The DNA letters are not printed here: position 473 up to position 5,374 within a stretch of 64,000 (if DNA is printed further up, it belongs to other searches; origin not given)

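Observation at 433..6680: Terminator-bounded two-gene locus: giant secreted repeat protein plus membrane-anchored Cys-repeat EEP phosphoesterase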

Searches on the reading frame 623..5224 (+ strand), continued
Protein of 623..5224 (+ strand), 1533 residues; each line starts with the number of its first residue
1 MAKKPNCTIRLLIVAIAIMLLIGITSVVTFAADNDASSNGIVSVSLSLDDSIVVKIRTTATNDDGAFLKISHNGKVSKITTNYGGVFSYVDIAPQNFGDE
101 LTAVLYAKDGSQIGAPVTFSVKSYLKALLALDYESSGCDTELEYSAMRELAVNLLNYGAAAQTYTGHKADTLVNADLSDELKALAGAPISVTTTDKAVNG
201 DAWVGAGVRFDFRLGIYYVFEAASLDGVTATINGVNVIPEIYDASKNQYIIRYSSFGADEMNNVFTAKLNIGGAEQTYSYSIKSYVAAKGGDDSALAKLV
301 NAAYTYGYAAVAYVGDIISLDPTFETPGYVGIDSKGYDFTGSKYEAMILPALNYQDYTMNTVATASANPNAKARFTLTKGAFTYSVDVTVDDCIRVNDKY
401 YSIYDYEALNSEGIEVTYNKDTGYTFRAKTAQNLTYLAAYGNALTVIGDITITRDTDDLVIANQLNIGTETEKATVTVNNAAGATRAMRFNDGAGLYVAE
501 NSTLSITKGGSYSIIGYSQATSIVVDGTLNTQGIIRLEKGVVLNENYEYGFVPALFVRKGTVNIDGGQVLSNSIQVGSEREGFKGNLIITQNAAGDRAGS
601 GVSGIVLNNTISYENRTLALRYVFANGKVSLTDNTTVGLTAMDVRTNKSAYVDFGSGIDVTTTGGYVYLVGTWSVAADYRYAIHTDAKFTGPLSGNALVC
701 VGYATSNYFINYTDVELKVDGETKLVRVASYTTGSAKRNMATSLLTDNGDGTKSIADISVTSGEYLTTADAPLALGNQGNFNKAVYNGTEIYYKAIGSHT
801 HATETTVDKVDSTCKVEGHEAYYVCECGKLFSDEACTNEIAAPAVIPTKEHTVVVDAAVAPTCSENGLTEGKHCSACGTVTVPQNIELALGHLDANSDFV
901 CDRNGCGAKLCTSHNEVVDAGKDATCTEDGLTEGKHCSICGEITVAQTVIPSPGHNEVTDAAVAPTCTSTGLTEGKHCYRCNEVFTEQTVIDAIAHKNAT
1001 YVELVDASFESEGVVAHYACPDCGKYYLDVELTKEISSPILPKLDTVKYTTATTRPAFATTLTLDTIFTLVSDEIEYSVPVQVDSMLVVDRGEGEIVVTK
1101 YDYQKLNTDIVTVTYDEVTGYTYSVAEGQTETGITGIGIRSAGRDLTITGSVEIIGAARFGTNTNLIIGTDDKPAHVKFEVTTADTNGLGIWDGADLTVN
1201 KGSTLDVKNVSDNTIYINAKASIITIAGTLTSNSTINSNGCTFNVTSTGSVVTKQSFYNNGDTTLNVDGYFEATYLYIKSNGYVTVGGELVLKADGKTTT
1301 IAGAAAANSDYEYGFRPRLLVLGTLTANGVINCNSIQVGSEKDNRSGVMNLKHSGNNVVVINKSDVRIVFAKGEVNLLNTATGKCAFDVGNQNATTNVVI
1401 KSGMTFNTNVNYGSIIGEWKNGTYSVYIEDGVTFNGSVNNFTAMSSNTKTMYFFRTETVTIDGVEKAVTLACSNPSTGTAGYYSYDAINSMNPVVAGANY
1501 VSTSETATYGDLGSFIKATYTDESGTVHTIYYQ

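Call 69: search_protein_families(library=pfam, proteins=[L010:15511-17064:+, L010:17048-19942:+, L009:1633-4008:+, L009:16701-18281:+, L011:1541-5191:+, L011:8703-10514:+, L011:7971-8357:+, L004:11951-12517:+, L001:14754-15272:+, L015:10471-11172:+], max_evalue=0.001)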
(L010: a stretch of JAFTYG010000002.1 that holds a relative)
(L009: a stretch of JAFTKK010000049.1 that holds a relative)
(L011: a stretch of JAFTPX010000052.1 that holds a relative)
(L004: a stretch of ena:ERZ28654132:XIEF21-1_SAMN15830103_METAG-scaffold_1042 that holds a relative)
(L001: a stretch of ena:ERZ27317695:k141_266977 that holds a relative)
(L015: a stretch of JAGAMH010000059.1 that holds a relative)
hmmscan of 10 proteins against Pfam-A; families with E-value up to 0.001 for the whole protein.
L010:15511-17064:+ (517 aa): 0 families

L010:17048-19942:+ (964 aa): 0 families

L009:1633-4008:+ (791 aa): 4 families
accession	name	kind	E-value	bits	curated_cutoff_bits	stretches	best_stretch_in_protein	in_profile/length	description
PF13385.13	Laminin_G_3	-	1.1e-25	91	27.6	1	628-785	2-151/151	Concanavalin A-like lectin/glucanases superfamily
PF00149.33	Metallophos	-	1.2e-13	52.4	21.5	1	132-351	1-190/191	Calcineurin-like phosphoesterase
PF01391.23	Collagen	-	0.00036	20.7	27.2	0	30-51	31-52/60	Collagen triple helix repeat (20 copies)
PF16378.10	DUF4988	-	0.00076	19.8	30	0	46-87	105-151/183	Domain of unknown function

L009:16701-18281:+ (526 aa): 0 families

L011:1541-5191:+ (1216 aa): 3 families
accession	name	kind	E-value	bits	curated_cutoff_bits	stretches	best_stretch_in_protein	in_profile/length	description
PF13385.13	Laminin_G_3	-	8.7e-22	78.3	27.6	1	56-209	10-151/151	Concanavalin A-like lectin/glucanases superfamily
PF00149.33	Metallophos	-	9.4e-08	33.2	21.5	1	276-494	4-188/191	Calcineurin-like phosphoesterase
PF05808.16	Podoplanin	-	0.00016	22.4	30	1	1154-1202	72-121/135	Podoplanin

L011:8703-10514:+ (603 aa): 1 family
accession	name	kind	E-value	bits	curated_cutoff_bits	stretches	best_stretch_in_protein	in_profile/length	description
PF07581.17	Glug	-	0.00045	20.9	20.5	0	265-289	4-28/28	The GLUG motif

L011:7971-8357:+ (128 aa): 0 families

L004:11951-12517:+ (188 aa): 0 families

L001:14754-15272:+ (172 aa): 0 families

L015:10471-11172:+ (233 aa): 2 families
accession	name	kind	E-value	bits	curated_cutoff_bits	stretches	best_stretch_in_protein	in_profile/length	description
PF00072.30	Response_reg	-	1.3e-16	61.2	30.2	1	4-108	1-102/111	Response regulator receiver domain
PF04397.21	LytTR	-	9.8e-14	51.8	22.6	1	138-223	2-93/98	LytTr DNA-binding domain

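Call 70: find_encoding_contigs(protein=P0132, flank=7000, max_places=2)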
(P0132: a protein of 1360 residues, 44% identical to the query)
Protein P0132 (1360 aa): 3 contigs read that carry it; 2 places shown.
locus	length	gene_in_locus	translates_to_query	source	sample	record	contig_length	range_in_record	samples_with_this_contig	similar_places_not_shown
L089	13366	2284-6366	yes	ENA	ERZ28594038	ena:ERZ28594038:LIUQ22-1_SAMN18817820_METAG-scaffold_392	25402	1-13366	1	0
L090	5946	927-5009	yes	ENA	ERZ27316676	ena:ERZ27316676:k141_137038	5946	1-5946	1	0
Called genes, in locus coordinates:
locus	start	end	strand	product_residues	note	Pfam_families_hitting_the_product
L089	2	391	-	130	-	?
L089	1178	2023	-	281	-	PF00165:HTH_AraC (faint), PF12833:HTH_18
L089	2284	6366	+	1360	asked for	PF00149:Metallophos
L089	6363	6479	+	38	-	-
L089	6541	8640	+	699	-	-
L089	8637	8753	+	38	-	-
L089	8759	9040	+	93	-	-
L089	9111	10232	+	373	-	-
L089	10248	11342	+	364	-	PF14607:GxDLY, PF13472:Lipase_GDSL_2 (weak), PF14606:Lipase_GDSL_3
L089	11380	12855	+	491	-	-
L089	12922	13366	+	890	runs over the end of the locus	-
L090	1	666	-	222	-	?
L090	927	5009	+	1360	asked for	PF00149:Metallophos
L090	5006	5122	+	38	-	-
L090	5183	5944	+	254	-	?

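Call 71: find_encoding_contigs(protein=P0131, flank=7000, max_places=2)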
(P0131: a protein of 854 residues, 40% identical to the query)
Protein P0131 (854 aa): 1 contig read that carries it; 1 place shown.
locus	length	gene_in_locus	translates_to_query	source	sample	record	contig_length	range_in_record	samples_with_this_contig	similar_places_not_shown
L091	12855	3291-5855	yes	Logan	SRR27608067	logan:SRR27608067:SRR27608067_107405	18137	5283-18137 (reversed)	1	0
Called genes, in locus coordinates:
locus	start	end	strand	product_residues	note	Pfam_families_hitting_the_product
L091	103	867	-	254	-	PF00165:HTH_AraC (faint), PF12833:HTH_18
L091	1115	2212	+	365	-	PF03372:Exo_endo_phos (weak)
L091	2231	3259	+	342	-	-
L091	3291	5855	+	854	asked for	-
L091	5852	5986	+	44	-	-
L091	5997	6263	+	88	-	PF21827:New_glue (weak)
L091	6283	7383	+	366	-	PF03372:Exo_endo_phos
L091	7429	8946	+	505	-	-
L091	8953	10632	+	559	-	PF03372:Exo_endo_phos (weak)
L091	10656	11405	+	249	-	PF03372:Exo_endo_phos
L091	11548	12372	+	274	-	PF01261:AP_endonuc_2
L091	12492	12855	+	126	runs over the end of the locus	-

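Call 72: find_encoding_contigs(protein=P0133, flank=7000, max_places=2)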
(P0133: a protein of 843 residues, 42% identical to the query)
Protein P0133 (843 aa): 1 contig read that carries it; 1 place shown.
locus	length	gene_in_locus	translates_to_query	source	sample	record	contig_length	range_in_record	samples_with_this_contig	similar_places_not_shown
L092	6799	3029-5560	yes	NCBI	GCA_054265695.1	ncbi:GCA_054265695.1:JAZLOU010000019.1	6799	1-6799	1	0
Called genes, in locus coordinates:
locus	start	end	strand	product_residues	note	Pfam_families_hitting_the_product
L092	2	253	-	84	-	?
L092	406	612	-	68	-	PF13443:HTH_26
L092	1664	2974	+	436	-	-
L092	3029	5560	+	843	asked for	-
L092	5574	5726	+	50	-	-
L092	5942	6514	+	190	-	PF03372:Exo_endo_phos (weak)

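Call 82: search_protein_families(library=pfam, proteins=[L091:7429-8946:+, L091:2231-3259:+, L089:6541-8640:+], max_evalue=0.001)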
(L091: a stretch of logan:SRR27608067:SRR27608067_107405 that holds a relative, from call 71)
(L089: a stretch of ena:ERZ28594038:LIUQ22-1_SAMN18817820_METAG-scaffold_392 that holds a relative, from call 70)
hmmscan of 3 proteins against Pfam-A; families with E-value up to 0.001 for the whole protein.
L091:7429-8946:+ (505 aa): 0 families

L091:2231-3259:+ (342 aa): 2 families
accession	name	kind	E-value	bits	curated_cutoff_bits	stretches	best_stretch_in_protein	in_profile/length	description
PF03372.29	Exo_endo_phos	-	1.6e-12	48.1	24.5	1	89-330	1-225/225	Endonuclease/Exonuclease/phosphatase family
PF07172.16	GRP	-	0.00013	23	30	1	4-73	4-71/90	Glycine rich protein family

L089:6541-8640:+ (699 aa): 0 families

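Call 84: find_encoding_contigs(protein=window:623-5224:+, flank=3000, max_places=4)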
Protein window:623-5224:+ (1533 aa): no gene with exactly this product is on record in the collection.
